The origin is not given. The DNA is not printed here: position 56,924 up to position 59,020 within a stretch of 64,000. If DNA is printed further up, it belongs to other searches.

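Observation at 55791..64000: Compositionally distinct LysR / TRASH / AprAB-like oxidoreductase / peptide-ABC locus of unknown substrate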

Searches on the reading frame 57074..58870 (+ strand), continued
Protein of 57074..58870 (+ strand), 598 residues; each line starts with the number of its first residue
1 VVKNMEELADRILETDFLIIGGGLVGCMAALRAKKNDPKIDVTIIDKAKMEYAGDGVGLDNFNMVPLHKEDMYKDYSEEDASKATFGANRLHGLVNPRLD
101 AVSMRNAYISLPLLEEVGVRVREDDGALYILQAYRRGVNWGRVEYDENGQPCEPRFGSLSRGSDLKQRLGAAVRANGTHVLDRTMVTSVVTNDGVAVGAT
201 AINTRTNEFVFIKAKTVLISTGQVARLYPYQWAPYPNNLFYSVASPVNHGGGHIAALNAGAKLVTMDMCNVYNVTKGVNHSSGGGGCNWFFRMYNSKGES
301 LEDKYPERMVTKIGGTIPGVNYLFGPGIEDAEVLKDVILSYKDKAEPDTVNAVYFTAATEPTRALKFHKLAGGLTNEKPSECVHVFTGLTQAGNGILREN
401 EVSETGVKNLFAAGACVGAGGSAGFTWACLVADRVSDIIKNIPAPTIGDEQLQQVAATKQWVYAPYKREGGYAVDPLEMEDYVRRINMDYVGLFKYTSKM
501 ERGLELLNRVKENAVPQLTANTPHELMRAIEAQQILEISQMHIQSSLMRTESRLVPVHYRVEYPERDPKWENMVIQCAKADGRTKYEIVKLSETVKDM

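Call 41: find_related_loci(query=A1, collection=metagenome_contigs, flank=10000)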
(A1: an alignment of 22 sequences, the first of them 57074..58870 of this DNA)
Query A1 (598 aa) in metagenome_contigs; peptide patterns used: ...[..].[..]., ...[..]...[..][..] (x = any residue, [..] = any of these).
600 stretches matched a pattern (row limit reached: there are more); 45 encode a relative of the query (tblastn E <= 1e-3); 45 distinct loci.
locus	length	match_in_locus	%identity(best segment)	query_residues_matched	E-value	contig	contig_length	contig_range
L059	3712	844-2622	68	1-593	0e+0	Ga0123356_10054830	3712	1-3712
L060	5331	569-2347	68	1-593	0e+0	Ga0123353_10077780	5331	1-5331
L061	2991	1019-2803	66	1-598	0e+0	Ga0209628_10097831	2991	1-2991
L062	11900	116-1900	66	1-598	0e+0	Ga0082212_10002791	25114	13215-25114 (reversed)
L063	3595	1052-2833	66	1-593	0e+0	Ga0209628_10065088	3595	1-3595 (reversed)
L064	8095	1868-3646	65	1-593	0e+0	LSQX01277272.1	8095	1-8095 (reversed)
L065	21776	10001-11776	63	1-591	0e+0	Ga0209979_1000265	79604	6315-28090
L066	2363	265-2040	63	1-592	0e+0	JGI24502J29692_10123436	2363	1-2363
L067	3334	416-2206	63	1-597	0e+0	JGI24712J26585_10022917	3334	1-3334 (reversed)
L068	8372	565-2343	63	1-592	0e+0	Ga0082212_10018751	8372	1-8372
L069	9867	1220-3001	60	1-592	0e+0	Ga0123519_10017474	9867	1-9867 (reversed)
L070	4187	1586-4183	61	1-580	0e+0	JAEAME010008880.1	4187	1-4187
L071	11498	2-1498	63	98-598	0e+0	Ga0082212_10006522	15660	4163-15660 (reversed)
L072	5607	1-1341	67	146-592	0e+0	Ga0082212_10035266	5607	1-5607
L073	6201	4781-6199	60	1-469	0e+0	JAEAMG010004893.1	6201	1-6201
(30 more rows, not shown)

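Call 46: predict_structure(alignment_id=A2)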
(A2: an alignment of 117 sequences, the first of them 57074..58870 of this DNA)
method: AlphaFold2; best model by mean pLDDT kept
length: 598 residues; sequences in the alignment: 117
mean_pLDDT: 90.1   pTM: 0.92
mean pLDDT of the five models: 90.1, 88.1, 87.9, 86.7, 86.5
residues with pLDDT >= 90: 390; 70-90: 180; 50-70: 25; < 50: 3
segments of 3 or more residues with pLDDT < 50: none
pLDDT, mean of each block of 10 residues (from residue 1): 83 98 94 97 95 76 78 86 82 89 91 89 57 78 86 74 86 96 97 97 97 98 92 88 84 97 95 82 79 94 91 81 93 95 88 82 77 89 90 86 97 92 93 97 94 97 93 93 97 97 98 96 96 98 97 93 95 94 94 87
secondary structure, 60 per line:
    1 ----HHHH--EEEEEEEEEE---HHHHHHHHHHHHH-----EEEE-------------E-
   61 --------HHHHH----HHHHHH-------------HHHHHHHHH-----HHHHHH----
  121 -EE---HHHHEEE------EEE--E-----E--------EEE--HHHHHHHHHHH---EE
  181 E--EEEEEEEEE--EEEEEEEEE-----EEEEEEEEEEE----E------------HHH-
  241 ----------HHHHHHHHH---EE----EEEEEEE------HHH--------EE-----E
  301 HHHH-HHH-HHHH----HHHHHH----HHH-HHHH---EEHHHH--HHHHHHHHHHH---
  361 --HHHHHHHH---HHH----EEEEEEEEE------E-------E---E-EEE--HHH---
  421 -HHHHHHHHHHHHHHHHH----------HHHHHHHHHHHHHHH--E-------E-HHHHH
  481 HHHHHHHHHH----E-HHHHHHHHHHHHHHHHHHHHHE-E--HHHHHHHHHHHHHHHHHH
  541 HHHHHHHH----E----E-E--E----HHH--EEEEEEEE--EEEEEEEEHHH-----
elements in order: H5-8 E11-20 H24-36 E42-45 H69-73 H78-83 H97-105 H111-116 H127-130 E131-133 E140-142 E160-162 H165-175 E179-181 E184-192 E195-203 E209-219 H251-259 E269-275 H301-304 H310-313 H318-323 H332-335 H341-344 H347-357 H363-370 E381-389 E410-412 H422-438 H449-463 H476-490 H497-517 H523-548 E573-580 E583-590

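Call 52: fold_search(model_id=the predicted structure, library=pdb)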
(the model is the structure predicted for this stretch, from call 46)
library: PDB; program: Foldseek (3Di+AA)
matches with E <= 10: 1751; with E <= 0.001: 915
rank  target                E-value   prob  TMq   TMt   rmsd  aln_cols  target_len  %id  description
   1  8a8o_A                6.2e-34  1.00  0.77  0.83   4.6       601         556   22  PAPS reductase from Methanothermococcus thermolithotrophicus refined to 1.45 A (released 2023-04-26)
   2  8a8o_B                3.0e-31  1.00  0.76  0.83   4.3       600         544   22  PAPS reductase from Methanothermococcus thermolithotrophicus refined to 1.45 A (released 2023-04-26)
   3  1jnr_A                2.7e-30  1.00  0.77  0.72   5.3       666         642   20  Structure of adenylylsulfate reductase from the hyperthermophilic Archaeoglobus fulgidus at 1.6 resolution (released 2002-02-27)
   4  2fja_A                6.0e-30  1.00  0.78  0.73   5.1       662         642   20  adenosine 5'-phosphosulfate reductase in complex with substrate (released 2006-03-28)
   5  3gyx_A                2.5e-28  1.00  0.75  0.69   5.0       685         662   18  Crystal structure of adenylylsulfate reductase from Desulfovibrio gigas (released 2009-12-15)
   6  7d6x_A                1.2e-27  1.00  0.66  0.66   7.2       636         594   19  Mycobacterium smegmatis Sdh1 complex in the apo form (released 2021-04-07)
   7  6awf_A                1.1e-26  1.00  0.74  0.77   5.9       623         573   18  Escherichia coli quinol:fumarate reductase crystallized without dicarboxylate (released 2017-12-06)
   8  5vpn_E                1.6e-26  1.00  0.72  0.73   5.9       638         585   18  E. coli Quinol fumarate reductase FrdA E245Q mutation (released 2017-06-21)
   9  5vpn_A                1.9e-26  1.00  0.72  0.75   5.7       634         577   18  E. coli Quinol fumarate reductase FrdA E245Q mutation (released 2017-06-21)
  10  7d6v_A                2.3e-26  1.00  0.67  0.66   7.2       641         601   18  Mycobacterium smegmatis Sdh1 in complex with UQ1 (released 2021-04-07)
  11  8b6g_CA               2.9e-26  1.00  0.72  0.72   5.3       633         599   16  Cryo-EM structure of succinate dehydrogenase complex (complex-II) in respiratory supercomplex of Tetrahymena thermoph (released 2023-03-29)
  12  1kf6_A                4.2e-26  1.00  0.72  0.74   5.7       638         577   16  E. coli Quinol-Fumarate Reductase with Bound Inhibitor HQNO (released 2002-03-13)
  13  4ysx_A                2.2e-25  1.00  0.74  0.72   5.1       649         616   15  Crystal structure of Mitochondrial rhodoquinol-fumarate reductase from Ascaris suum with the specific inhibitor NN23 (released 2015-08-05)
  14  9a55_A                3.0e-25  1.00  0.72  0.74   5.6       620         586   14  Integrative model of SDHA-ATPF by crosslinking MS and deep learning (released 2024-09-18)
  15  6b58_C                3.3e-25  1.00  0.70  0.76   5.6       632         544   17  FrdA-SdhE assembly intermediate (released 2018-01-24)
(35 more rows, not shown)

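Call 62: search_protein_families(library=ncbifam, proteins=[L058:3859-6252:-, L058:2326-3801:-, L058:8289-9353:-, L058:12224-13153:+, L058:14203-14835:+, L058:14842-16077:+, L058:19358-21034:+, L058:9652-9957:+], max_evalue=1e-10)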
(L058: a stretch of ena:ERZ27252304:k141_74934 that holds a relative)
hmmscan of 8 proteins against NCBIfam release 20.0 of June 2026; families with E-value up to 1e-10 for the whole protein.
L058:3859-6252:- (797 aa): 12 families
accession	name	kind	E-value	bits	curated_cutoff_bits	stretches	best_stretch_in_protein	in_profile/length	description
TIGR01774.1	PFL2-3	subfamily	3.9e-199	663.7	678.2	1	13-794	5-784/786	formate C-acetyltransferase/glycerol dehydratase family glycyl radical enzyme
NF043068.1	glycl_HYPD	equivalog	7.5e-183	609.6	1100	1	13-793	3-781/784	trans-4-hydroxy-L-proline dehydratase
NF048011.1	SfplDhtHpsGDes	equivalog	1.3e-175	586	1000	1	9-794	21-819/821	(2S)-3-sulfopropanediol dehydratase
TIGR04394.1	choline_CutC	equivalog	7.1e-157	524.2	1050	1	13-794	4-786/789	choline trimethylamine-lyase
NF048009.1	SfplDhtHpfGKleb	equivalog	5.8e-156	520.9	1000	1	13-794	27-822/824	(2S)-3-sulfopropanediol dehydratase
NF007437.0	PRK09983.1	equivalog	6.8e-153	510.5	1109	1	13-795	4-764/765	formate C-acetyltransferase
NF033718.1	indole_decarb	equivalog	4.3e-135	452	1100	1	13-795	34-867/868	indoleacetate decarboxylase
NF033715.1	glycyl_HPDL_Lrg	equivalog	1.7e-110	370.3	1150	2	201-595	265-679/901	4-hydroxyphenylacetate decarboxylase large subunit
TIGR01255.1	pyr_form_ly_1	equivalog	1.3e-57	195.8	994.2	1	228-792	204-739/744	formate C-acetyltransferase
NF038360.1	rad_fix_GrcA3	exception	4.2e-17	62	158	1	722-792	3-73/78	autonomous glycyl radical cofactor GrcA3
TIGR04365.1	spare_glycyl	equivalog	1.1e-12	48.3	170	1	738-792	67-121/126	autonomous glycyl radical cofactor GrcA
NF008341.1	PRK11127.1-1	equivalog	3.3e-11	43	145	0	737-792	20-75/80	autonomous glycyl radical cofactor GrcA2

L058:2326-3801:- (491 aa): 41 families (the best 25 are shown)
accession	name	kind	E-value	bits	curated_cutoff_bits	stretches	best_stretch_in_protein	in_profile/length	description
TIGR01804.1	BADH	equivalog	6e-125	417.4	668.6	1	11-478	2-467/467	betaine-aldehyde dehydrogenase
NF009725.0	PRK13252.1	equivalog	4.6e-124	414.5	593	1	5-485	5-482/488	betaine-aldehyde dehydrogenase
TIGR02299.1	HpaE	equivalog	9.4e-123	410.3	638.35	1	10-485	4-479/488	5-carboxymethyl-2-hydroxymuconate semialdehyde dehydrogenase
NF010000.0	PRK13473.1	subfamily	2.4e-122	409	615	1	9-483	5-473/475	aminobutyraldehyde dehydrogenase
NF042993.1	AlphKGSA_gudD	equivalog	1.1e-120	403.7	770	1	10-482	7-480/481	alpha-ketoglutaric semialdehyde dehydrogenase GucD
NF045735.1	PaDhStyDPseudo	equivalog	6.5e-119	397.7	850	1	6-482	2-481/483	phenylacetaldehyde dehydrogenase StyD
NF045736.1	PaDhStyDRhodo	equivalog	1.2e-117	393.4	800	1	10-482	6-477/479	phenylacetaldehyde dehydrogenase StyD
NF050026.1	AcaldDHExaC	equivalog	2.4e-117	392.6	900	1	10-489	19-500/503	acetaldehyde dehydrogenase ExaC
TIGR01780.1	SSADH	subfamily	7e-112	374.6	646.35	1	26-478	1-448/448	succinate-semialdehyde dehydrogenase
NF052305.1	DioxValDhHalo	equivalog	7.8e-110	368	750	1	10-480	8-479/483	2,5-dioxovalerate dehydrogenase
NF006916.0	PRK09407.1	equivalog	9.9e-102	341.2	521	1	15-481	27-491/526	succinic semialdehyde dehydrogenase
NF040648.1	lactal_redase_Meth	equivalog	9.7e-101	338.1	650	1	9-482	1-462/463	lactaldehyde dehydrogenase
TIGR03216.1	OH_muco_semi_DH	equivalog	7.4e-100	334.8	693.25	1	19-483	11-480/481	2-hydroxymuconic semialdehyde dehydrogenase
NF040792.1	glyc_ald_dh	equivalog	1.9e-96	324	760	1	10-482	4-473/488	D-glyceraldehyde dehydrogenase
NF007497.0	PRK10090.1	equivalog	4.1e-96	322.6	500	1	2-483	2-478/480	aldehyde dehydrogenase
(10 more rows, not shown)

L058:8289-9353:- (354 aa): 2 families
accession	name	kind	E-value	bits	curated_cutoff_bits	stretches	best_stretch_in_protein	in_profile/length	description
NF037995.1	TRAP_S1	subfamily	1.1e-39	136.4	50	1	50-322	1-271/271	TRAP transporter substrate-binding protein DctP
TIGR00787.1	dctP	subfamily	1.5e-27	96.7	175.05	1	55-303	5-252/257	DctP family TRAP transporter solute-binding subunit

L058:12224-13153:+ (309 aa): 12 families
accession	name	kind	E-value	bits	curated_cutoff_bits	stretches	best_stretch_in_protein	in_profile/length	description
TIGR02494.1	PFLE_PFLC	subfamily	4.9e-98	328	174.35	1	8-301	1-292/293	glycyl-radical enzyme activating protein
NF043069.1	T4HPD_activ_SAM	equivalog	3e-91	305.9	425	1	7-309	3-299/299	trans-4-hydroxy-L-proline dehydratase activase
TIGR04395.1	cutC_activ_rSAM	equivalog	3.2e-82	276.3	360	1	6-306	5-305/309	choline TMA-lyase-activating enzyme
NF048010.1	SfplDhtActHpsHDes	equivalog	2.6e-80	269.4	430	1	3-282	3-284/298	(2S)-3-sulfopropanediol dehydratase activating enzyme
NF033719.1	ind_deCO2_activ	equivalog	2.1e-79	267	425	1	6-303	1-298/302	indoleacetate decarboxylase activase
NF033717.2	HPDL_rSAM_activ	equivalog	3e-75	253.4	420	1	5-305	3-303/311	4-hydroxyphenylacetate decarboxylase activase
NF048008.1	SfplDhtActHpfHKleb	equivalog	2.7e-69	233.8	500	1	8-308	2-306/308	(2S)-3-sulfopropanediol dehydratase activating enzyme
TIGR04003.1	rSAM_BssD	equivalog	1.1e-63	215.4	496.45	1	8-279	3-277/314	[benzylsuccinate synthase]-activating enzyme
TIGR02493.1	PFLA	equivalog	1.5e-54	184.9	231.75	1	109-299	43-233/235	pyruvate formate-lyase-activating protein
NF007483.0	PRK10076.1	equivalog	6.6e-54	183.1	326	2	90-309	76-292/292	[formate-C-acetyltransferase]-activating enzyme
TIGR04041.1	activase_YjjW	hypoth_equivalog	1.1e-46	159.5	250.2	1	7-268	3-245/276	YjjW family glycine radical enzyme activase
NF008356.0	PRK11145.1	equivalog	2.2e-40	138.5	375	1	108-307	47-246/246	pyruvate formate lyase 1-activating protein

L058:14203-14835:+ (210 aa): 9 families
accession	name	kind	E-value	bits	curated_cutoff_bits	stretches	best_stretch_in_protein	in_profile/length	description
NF047996.1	corrin_MtgC_2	exception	1.6e-38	132.3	370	1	39-206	43-210/212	glycine betaine-specific corrinoid protein MtgC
NF041607.1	dimeth_corrin_MtbC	equivalog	1.5e-37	129.1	350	1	16-206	15-203/203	dimethylamine corrinoid protein MtbC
TIGR02370.1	pyl_corrinoid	subfamily_domain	1.3e-36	125.9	215.3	1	12-196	9-195/197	methyltransferase cognate corrinoid protein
NF047995.1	corrinoid_MtgC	exception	1.8e-34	119.1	310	1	15-207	18-214/215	glycine betaine-specific corrinoid protein MtgC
TIGR02082.1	metH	equivalog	6.4e-28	96.9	1010.85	1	16-209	664-861/1182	methionine synthase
NF007024.0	PRK09490.1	equivalog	2.1e-23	82.1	1497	1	18-209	681-879/1234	methionine synthase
NF040669.1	MtaC2_Meth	equivalog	4.8e-22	78.6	450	1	16-208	60-248/267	methanol--corrinoid protein MtaC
NF040655.1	MtaC_Meth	equivalog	3.3e-20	72.2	420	1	9-208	43-240/253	methanol--corrinoid protein MtaC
NF002612.0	PRK02261.1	equivalog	7.6e-11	41.7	110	0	86-175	4-92/148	methylaspartate mutase subunit S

L058:14842-16077:+ (411 aa): 0 families

L058:19358-21034:+ (558 aa): 10 families
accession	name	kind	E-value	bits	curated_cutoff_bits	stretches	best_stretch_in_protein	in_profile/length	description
NF045468.1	Opp5A_nikA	equivalog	2.7e-34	118.5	600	1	75-532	42-478/488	nickel ABC transporter substrate-binding protein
TIGR02294.1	nickel_nikA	equivalog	1.9e-31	109.2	393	1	51-501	7-461/501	nickel ABC transporter substrate-binding protein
NF011942.0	PRK15413.1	equivalog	4.4e-31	108.1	594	1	58-509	39-479/512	glutathione ABC transporter substrate-binding protein GsiB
NF043070.1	DppA_dipep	equivalog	6.8e-31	107.4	1005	1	75-509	58-502/535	dipeptide ABC transporter periplasmic-binding protein DppA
NF011689.0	PRK15109.1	equivalog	1.3e-25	90.1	560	1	89-518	78-515/547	ABC transporter substrate-binding protein SapA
TIGR04028.1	SBP_KPN_01854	hypoth_equivalog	9.4e-25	87.1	468.5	1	47-515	2-482/509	TIGR04028 family ABC transporter substrate-binding protein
NF047575.1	opine_bind_CntA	exception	1.7e-23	83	800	1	70-501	58-493/535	staphylopine-dependent metal ABC transporter substrate-binding lipoprotein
NF045467.1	Opp4A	equivalog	1.3e-22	79.8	650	1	66-520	55-535/556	oligopeptide ABC transporter substrate-binding protein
NF011684.0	PRK15104.1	equivalog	1.3e-20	73.6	947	1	59-501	51-499/543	oligopeptide ABC transporter substrate-binding protein OppA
NF007287.0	PRK09755.1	equivalog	5.8e-19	68.3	1098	1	54-511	40-501/535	ABC transporter substrate-binding protein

L058:9652-9957:+ (101 aa): 0 families

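Call 75: search_protein_families(library=pfam, proteins=[L065:5494-5979:+, L065:6070-6660:+, L065:7913-9625:+, L065:18698-19654:+, L065:20299-20610:+, L065:3976-5184:-, L065:12465-14183:+, L009:15966-17123:+, L004:17892-18347:+], max_evalue=0.001)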
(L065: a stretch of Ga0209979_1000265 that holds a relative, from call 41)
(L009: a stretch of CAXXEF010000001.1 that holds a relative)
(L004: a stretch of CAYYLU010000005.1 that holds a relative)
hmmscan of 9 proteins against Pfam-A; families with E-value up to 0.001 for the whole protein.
L065:5494-5979:+ (161 aa): 6 families
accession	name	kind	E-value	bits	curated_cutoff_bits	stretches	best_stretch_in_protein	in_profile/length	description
PF01047.28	MarR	-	1.1e-09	38.4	24.6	1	46-101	4-58/59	MarR family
PF12802.13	MarR_2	-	1.4e-08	35.2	27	1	44-100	4-60/61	MarR family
PF13463.12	HTH_27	-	1.5e-07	32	22.2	1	48-109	6-68/68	Winged helix DNA-binding domain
PF22381.2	Staph_reg_Sar_Rot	-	2.4e-06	28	27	1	38-115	7-84/85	Transcriptional regulator SarA/Rot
PF13412.12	HTH_24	-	0.00047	20.1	21.9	1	51-91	9-48/48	Winged helix-turn-helix DNA-binding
PF14277.12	DUF4364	-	0.00065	20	26.9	1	50-117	5-74/162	Domain of unknown function (DUF4364)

L065:6070-6660:+ (196 aa): 1 family
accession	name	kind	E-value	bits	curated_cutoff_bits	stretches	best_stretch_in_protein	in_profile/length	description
PF14010.12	PEPcase_2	-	2.3e-37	129.1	25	1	56-195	324-466/493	Phosphoenolpyruvate carboxylase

L065:7913-9625:+ (570 aa): 1 family
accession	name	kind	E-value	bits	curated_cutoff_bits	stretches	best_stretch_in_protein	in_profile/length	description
PF24696.1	UGSC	-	2.9e-13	50.7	25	1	4-192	1-171/172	UGSC family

L065:18698-19654:+ (318 aa): 1 family
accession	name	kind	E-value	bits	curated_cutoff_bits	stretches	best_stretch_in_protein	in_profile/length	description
PF04909.20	Amidohydro_2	-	3.4e-33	116.1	26.4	1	5-316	2-289/289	Amidohydrolase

L065:20299-20610:+ (103 aa): 0 families

L065:3976-5184:- (402 aa): 2 families
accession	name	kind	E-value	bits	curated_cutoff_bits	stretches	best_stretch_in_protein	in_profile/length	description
PF13458.12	Peripla_BP_6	-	9.8e-45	154.1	31.7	1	37-369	1-330/343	Periplasmic binding protein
PF13433.12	Peripla_BP_5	-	4.9e-16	59.2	27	2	38-113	1-71/363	Periplasmic binding protein domain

L065:12465-14183:+ (572 aa): 1 family
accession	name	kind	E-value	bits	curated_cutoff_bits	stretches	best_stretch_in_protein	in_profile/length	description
PF00496.27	SBP_bac_5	-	8.8e-59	199.9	32.4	1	99-467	2-341/368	Bacterial extracellular solute-binding proteins, family 5 Middle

L009:15966-17123:+ (385 aa): 1 family
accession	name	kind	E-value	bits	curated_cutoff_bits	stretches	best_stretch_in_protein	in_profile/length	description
PF01208.23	URO-D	-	3.8e-05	23.3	23.9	1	202-338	173-304/346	Uroporphyrinogen decarboxylase (URO-D)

L004:17892-18347:+ (151 aa): 1 family
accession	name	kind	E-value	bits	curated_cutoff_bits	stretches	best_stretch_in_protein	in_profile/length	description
PF13577.12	SnoaL_4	-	4.3e-21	75.7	24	1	12-133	2-125/126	SnoaL-like domain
